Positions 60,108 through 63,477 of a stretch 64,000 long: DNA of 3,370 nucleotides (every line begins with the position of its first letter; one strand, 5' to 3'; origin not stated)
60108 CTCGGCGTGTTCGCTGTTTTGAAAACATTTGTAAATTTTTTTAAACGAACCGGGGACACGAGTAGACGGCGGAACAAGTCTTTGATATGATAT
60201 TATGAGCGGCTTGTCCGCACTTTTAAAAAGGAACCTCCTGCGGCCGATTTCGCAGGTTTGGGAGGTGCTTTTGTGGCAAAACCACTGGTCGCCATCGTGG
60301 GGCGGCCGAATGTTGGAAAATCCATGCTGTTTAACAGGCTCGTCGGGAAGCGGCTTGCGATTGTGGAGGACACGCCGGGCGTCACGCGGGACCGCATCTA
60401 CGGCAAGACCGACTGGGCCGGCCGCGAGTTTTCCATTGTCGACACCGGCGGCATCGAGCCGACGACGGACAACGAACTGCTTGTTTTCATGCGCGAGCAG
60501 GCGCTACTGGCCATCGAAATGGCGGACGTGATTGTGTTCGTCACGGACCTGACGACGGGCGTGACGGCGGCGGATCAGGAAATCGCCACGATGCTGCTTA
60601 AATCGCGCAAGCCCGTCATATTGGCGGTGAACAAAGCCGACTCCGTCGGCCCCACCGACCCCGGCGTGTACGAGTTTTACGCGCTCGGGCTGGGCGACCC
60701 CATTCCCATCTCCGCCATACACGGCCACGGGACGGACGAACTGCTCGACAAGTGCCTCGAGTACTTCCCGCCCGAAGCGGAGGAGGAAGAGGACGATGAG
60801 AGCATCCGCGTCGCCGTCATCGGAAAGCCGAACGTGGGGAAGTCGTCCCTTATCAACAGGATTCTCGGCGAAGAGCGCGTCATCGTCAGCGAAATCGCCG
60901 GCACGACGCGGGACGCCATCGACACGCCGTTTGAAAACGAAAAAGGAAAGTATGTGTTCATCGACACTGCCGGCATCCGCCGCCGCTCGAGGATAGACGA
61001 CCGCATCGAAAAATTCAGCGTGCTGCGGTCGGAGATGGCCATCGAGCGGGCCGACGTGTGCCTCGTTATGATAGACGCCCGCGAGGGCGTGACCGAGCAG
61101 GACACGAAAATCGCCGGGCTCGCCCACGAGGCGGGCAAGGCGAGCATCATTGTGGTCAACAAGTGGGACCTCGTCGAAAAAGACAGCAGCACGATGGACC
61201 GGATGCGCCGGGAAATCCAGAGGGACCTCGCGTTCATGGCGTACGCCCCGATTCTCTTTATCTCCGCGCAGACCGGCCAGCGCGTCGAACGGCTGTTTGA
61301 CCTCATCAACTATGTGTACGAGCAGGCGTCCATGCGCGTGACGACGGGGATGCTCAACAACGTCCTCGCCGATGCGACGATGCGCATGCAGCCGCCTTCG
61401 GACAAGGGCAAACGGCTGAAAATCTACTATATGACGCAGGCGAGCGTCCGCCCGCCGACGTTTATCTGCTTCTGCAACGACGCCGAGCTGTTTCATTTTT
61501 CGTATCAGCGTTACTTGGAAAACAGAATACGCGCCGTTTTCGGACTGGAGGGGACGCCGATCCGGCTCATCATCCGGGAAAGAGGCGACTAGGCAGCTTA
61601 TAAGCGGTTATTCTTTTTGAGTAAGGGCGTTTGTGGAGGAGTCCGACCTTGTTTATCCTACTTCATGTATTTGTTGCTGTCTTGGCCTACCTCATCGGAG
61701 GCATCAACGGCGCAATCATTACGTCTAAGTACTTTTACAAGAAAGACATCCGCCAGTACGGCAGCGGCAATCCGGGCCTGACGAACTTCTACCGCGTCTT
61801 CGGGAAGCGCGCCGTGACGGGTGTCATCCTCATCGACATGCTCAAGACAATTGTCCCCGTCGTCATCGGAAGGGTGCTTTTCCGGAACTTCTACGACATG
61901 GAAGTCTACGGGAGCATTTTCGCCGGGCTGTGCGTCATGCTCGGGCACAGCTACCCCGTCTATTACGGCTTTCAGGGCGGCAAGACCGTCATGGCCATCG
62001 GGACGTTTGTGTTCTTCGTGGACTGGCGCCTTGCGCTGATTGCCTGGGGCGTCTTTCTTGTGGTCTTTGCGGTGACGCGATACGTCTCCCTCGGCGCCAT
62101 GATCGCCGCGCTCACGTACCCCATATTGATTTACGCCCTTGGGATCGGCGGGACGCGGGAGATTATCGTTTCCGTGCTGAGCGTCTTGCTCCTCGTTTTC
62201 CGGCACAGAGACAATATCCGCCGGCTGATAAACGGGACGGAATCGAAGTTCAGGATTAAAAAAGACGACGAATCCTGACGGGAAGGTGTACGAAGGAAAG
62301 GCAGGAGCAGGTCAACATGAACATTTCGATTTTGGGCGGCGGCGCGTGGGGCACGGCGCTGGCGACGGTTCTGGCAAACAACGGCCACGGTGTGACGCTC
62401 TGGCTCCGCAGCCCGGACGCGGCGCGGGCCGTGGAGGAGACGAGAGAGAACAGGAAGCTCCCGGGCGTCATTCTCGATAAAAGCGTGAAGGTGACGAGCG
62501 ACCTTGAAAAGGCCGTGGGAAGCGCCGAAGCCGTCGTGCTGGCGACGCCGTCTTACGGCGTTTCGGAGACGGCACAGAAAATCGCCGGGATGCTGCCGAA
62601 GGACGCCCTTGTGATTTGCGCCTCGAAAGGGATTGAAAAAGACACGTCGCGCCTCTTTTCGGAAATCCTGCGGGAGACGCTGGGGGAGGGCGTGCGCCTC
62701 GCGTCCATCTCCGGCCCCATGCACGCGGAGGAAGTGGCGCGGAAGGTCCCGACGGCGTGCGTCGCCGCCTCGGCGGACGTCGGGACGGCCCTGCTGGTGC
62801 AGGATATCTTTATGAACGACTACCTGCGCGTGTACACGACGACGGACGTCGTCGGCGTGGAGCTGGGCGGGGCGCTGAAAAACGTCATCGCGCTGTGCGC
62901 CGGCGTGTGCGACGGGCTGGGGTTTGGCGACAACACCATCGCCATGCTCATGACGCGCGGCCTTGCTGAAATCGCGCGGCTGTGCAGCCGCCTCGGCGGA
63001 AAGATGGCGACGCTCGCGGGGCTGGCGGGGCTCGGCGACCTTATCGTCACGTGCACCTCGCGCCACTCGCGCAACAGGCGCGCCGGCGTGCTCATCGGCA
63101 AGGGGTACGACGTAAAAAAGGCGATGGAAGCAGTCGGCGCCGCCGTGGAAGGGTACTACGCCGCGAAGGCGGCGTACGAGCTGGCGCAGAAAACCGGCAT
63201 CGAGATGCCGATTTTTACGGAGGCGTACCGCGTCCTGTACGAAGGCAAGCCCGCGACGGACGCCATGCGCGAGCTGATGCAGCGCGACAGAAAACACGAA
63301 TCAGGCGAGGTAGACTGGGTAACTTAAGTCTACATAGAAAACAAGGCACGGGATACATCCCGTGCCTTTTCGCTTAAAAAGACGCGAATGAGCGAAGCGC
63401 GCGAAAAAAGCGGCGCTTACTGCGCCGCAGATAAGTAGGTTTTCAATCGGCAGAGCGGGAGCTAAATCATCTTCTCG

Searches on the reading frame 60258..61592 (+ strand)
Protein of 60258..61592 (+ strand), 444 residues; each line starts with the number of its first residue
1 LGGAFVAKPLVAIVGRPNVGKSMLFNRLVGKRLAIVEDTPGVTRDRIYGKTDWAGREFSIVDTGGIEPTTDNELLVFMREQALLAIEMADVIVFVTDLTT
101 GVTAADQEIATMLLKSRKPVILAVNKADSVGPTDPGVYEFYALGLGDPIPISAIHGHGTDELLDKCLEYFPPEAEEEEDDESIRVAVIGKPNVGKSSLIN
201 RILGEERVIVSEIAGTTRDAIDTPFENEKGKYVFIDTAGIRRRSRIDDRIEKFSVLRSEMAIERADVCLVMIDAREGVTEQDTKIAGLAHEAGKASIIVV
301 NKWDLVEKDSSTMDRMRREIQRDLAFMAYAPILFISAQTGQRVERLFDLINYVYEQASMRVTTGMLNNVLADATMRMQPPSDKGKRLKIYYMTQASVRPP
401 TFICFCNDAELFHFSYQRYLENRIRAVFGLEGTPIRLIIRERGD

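Call 43: search_protein_families(library=pfam, proteins=[window:60258-61592:+], max_evalue=0.00001)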
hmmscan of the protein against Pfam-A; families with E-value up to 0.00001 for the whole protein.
window:60258-61592:+ (444 aa): 10 families
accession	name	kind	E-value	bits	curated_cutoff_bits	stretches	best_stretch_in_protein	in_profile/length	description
PF01926.29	MMR_HSR1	-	1.8e-61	205.7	21.9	2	11-126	2-113/113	50S ribosome-binding GTPase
PF14714.11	KH_dom-like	-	2.3e-36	124.4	27.3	1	360-440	1-81/81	KH-domain-like of EngA bacterial GTPase enzymes, C-terminal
PF02421.24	FeoB_N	-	1.1e-28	100.1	27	2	11-162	3-152/156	Ferrous iron transport protein B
PF00009.33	GTP_EFTU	-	4.7e-26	92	26.5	2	182-351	3-183/188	Elongation factor Tu GTP binding domain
PF00350.29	Dynamin_N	-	9.8e-16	58.7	27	0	185-218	1-33/168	Dynamin family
PF04548.22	AIG1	-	3.2e-13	49.9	27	0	184-287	2-105/212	AIG1 family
PF03193.22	RsgA_GTPase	-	8e-11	42.5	30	0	185-218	109-142/174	RsgA GTPase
PF08477.19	Roc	-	1.1e-09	39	27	0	184-304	1-119/119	Ras of Complex, Roc, domain of DAPkinase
PF00071.28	Ras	-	8.2e-08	32.4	21.6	0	185-350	2-156/162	Ras family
PF02492.25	cobW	-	3.1e-07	30.6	20.7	0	229-322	83-174/180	CobW/HypB/UreG, nucleotide-binding domain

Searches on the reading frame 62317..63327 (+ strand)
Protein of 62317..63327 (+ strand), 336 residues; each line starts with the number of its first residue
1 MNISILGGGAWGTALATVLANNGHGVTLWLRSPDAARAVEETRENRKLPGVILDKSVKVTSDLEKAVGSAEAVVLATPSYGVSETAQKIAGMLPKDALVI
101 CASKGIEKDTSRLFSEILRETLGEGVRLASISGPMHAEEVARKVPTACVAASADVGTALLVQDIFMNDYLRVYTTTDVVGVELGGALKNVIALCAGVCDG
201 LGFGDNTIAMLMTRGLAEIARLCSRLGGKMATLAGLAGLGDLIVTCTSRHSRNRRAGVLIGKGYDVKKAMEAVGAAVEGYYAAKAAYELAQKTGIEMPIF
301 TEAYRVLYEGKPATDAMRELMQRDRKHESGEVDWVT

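Call 53: find_encoding_contigs(protein=window:62317-63327:+, flank=10000, max_places=3)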
Protein window:62317-63327:+ (336 aa): 24 contigs read that carry it; 3 places shown.
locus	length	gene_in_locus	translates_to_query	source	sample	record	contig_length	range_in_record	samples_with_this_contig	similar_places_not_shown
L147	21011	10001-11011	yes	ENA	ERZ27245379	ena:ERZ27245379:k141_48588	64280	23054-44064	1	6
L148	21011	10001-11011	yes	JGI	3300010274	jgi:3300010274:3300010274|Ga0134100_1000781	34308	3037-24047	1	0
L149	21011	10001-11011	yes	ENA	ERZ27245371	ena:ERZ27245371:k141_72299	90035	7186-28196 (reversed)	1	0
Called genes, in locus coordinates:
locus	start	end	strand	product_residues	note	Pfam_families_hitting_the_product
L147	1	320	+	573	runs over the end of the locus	PF10703:MoaF, PF17409:MoaF_C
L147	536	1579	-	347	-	PF02030:Lipoprotein_8, PF01547:SBP_bac_1, PF13416:SBP_bac_8, PF13531:SBP_bac_11, PF13343:SBP_bac_6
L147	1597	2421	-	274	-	PF00528:BPD_transp_1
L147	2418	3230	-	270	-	PF00528:BPD_transp_1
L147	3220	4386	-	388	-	PF00005:ABC_tran, PF08402:TOBE_2 (faint)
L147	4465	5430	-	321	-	PF01479:S4 (weak), PF00849:PseudoU_synth_2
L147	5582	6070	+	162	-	PF02620:YceD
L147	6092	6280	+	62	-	PF01783:Ribosomal_L32p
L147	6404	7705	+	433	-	PF19238:Radical_SAM_2, PF04055:Radical_SAM (faint), PF04459:DUF512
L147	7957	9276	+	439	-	PF00009:GTP_EFTU (weak), PF00071:Ras (faint), PF01926:MMR_HSR1, PF02421:FeoB_N, PF00009:GTP_EFTU, PF01926:MMR_HSR1, PF02421:FeoB_N, PF14714:KH_dom-like, +5 more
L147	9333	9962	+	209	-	PF02660:G3P_acyltransf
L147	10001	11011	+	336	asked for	PF01210:NAD_Gly3P_dh_N, PF02558:ApbA, PF03807:F420_oxidored, PF07479:NAD_Gly3P_dh_C, PF20618:GPD_NAD_C_bact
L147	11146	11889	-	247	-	PF03446:NAD_binding_2 (faint), PF03807:F420_oxidored, PF14748:P5CR_dimer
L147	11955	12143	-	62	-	PF00830:Ribosomal_L28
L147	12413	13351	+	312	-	PF02603:Hpr_kinase_N, PF07475:Hpr_kinase_C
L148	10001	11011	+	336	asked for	PF01210:NAD_Gly3P_dh_N, PF02558:ApbA, PF03807:F420_oxidored, PF07479:NAD_Gly3P_dh_C, PF20618:GPD_NAD_C_bact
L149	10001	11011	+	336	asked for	PF01210:NAD_Gly3P_dh_N, PF02558:ApbA, PF03807:F420_oxidored, PF07479:NAD_Gly3P_dh_C, PF20618:GPD_NAD_C_bact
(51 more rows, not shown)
